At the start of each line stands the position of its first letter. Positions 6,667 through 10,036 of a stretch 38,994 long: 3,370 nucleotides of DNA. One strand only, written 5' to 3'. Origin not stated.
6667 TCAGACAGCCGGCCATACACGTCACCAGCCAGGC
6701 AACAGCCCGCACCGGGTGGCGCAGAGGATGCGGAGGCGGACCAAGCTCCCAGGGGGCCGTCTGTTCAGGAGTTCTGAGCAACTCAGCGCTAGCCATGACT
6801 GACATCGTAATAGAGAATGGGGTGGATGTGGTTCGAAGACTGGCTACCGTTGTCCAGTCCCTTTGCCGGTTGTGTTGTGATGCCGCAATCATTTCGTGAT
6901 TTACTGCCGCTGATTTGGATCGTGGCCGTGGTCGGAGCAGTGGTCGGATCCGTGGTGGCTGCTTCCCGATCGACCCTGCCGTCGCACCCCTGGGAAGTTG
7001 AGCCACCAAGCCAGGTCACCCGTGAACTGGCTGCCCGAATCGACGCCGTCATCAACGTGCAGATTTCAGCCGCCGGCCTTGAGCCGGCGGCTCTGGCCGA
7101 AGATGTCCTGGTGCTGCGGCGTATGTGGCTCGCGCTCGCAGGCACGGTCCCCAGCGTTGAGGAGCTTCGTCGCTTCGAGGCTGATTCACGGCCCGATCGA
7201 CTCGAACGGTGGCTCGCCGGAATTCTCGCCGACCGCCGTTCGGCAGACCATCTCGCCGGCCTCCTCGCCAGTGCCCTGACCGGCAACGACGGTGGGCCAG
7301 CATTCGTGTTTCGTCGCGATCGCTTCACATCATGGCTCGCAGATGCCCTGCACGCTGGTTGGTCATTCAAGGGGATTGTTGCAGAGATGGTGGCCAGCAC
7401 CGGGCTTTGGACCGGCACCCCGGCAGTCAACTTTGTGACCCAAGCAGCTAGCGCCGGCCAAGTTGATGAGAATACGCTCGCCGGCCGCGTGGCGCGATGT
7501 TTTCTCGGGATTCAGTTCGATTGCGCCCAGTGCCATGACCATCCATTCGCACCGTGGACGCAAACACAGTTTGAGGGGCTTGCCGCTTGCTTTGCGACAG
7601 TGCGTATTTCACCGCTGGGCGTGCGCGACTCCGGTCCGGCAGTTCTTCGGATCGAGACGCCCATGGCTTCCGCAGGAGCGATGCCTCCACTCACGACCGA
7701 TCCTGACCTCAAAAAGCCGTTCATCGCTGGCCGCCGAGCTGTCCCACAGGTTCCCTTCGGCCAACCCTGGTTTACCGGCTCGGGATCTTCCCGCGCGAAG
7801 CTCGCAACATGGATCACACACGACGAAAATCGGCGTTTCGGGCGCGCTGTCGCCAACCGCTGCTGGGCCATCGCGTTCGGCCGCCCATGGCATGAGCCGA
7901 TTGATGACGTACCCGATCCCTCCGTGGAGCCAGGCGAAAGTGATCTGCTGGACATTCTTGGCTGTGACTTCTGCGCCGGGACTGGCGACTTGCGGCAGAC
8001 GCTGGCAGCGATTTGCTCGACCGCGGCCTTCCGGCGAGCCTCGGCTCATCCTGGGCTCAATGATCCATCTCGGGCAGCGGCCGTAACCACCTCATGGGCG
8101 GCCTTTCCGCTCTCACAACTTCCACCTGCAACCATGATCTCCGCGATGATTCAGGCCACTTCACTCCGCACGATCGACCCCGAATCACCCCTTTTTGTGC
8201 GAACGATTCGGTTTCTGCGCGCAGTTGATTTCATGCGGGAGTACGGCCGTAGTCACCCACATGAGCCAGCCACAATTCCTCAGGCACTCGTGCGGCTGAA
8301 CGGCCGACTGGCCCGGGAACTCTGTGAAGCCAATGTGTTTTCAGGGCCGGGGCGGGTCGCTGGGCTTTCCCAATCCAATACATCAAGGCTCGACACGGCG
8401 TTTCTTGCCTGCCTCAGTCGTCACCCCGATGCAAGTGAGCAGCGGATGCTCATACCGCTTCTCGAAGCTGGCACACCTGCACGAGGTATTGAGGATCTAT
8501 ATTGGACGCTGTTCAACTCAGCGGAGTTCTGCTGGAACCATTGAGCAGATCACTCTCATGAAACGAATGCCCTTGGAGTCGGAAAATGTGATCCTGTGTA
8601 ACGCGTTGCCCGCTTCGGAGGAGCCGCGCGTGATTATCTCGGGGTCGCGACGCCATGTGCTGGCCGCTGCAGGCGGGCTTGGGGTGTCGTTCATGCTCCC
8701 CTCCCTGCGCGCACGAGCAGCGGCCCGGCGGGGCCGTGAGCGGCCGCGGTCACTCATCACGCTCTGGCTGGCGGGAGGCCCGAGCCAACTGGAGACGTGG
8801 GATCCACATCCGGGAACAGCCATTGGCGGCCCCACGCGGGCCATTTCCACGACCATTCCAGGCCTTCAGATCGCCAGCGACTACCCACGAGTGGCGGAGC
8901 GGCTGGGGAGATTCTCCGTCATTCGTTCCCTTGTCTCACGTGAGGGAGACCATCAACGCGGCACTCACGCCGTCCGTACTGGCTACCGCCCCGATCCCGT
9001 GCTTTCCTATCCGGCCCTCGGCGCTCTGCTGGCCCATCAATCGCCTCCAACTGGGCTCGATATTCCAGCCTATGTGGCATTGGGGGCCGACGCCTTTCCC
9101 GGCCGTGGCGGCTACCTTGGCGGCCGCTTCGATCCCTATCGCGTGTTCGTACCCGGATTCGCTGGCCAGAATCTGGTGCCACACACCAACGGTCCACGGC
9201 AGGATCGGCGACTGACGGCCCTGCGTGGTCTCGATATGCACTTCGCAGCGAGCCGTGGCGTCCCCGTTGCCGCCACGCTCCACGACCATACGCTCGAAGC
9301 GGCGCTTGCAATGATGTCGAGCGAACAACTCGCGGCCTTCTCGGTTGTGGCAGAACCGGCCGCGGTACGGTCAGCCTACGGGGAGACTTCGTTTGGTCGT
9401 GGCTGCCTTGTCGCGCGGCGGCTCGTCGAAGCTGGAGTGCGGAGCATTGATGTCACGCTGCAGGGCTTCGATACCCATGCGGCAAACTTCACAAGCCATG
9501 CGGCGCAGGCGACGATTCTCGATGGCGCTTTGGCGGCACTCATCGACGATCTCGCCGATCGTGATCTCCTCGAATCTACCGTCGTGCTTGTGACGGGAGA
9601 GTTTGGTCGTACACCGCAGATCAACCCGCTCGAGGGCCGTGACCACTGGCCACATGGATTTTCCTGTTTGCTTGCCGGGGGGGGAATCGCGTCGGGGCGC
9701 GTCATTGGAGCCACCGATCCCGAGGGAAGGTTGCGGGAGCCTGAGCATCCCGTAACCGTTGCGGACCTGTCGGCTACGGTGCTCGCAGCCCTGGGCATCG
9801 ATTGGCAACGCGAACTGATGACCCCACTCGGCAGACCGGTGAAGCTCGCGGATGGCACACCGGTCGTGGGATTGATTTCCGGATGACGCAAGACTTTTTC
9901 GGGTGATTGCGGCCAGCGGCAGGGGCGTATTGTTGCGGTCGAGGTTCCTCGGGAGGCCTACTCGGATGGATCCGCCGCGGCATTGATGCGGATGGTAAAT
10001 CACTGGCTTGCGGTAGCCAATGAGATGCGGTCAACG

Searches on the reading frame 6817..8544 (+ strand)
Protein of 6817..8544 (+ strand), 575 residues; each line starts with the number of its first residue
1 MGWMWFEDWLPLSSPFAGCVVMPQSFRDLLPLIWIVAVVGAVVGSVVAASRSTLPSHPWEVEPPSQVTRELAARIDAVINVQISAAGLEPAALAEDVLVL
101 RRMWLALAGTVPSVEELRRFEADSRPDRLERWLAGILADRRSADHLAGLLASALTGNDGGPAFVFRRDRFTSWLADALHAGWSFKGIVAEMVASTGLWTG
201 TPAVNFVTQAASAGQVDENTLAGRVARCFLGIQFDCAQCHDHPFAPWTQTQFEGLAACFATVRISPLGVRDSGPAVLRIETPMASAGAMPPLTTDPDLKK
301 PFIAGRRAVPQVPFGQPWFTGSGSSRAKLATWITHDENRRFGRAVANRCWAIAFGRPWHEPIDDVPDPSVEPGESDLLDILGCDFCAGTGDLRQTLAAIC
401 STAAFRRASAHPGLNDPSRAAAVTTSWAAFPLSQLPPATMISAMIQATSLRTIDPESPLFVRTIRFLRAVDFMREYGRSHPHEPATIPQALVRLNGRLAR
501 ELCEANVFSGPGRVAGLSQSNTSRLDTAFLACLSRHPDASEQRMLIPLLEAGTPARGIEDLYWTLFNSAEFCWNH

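Call 6: search_protein_families(library=pfam, proteins=[window:6817-8544:+], max_evalue=0.001)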
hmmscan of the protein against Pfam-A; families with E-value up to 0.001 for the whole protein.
window:6817-8544:+ (575 aa): 2 families
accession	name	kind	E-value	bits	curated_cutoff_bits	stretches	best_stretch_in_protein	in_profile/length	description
PF07583.16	PSCyt2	-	1.7e-31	110.2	29.8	1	74-263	1-208/209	Protein of unknown function (DUF1549)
PF07587.16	PSD1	-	6e-21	75.4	28.5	1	326-449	2-123/244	Protein of unknown function (DUF1553)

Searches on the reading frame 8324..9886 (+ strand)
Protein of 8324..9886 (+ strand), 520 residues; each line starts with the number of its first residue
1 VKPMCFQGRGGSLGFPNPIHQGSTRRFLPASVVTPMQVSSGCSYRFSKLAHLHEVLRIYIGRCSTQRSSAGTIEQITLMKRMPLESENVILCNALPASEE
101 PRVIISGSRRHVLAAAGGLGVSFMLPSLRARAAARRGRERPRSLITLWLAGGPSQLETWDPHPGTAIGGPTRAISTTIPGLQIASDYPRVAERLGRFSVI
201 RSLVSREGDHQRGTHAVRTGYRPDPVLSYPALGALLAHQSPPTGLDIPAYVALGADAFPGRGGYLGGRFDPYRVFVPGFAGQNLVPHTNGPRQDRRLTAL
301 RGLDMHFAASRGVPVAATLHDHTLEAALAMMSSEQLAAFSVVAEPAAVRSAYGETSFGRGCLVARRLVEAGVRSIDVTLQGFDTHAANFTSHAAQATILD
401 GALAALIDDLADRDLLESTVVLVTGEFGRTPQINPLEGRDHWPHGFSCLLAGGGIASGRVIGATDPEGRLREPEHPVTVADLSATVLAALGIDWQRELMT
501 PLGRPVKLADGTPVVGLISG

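Call 6: search_protein_families(library=pfam, proteins=[window:8324-9886:+], max_evalue=0.001)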
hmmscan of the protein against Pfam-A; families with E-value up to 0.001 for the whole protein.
window:8324-9886:+ (520 aa): 1 family
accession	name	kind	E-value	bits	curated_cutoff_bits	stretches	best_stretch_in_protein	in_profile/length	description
PF07394.17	DUF1501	-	3.5e-91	306.7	27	1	142-512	2-383/390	Protein of unknown function (DUF1501)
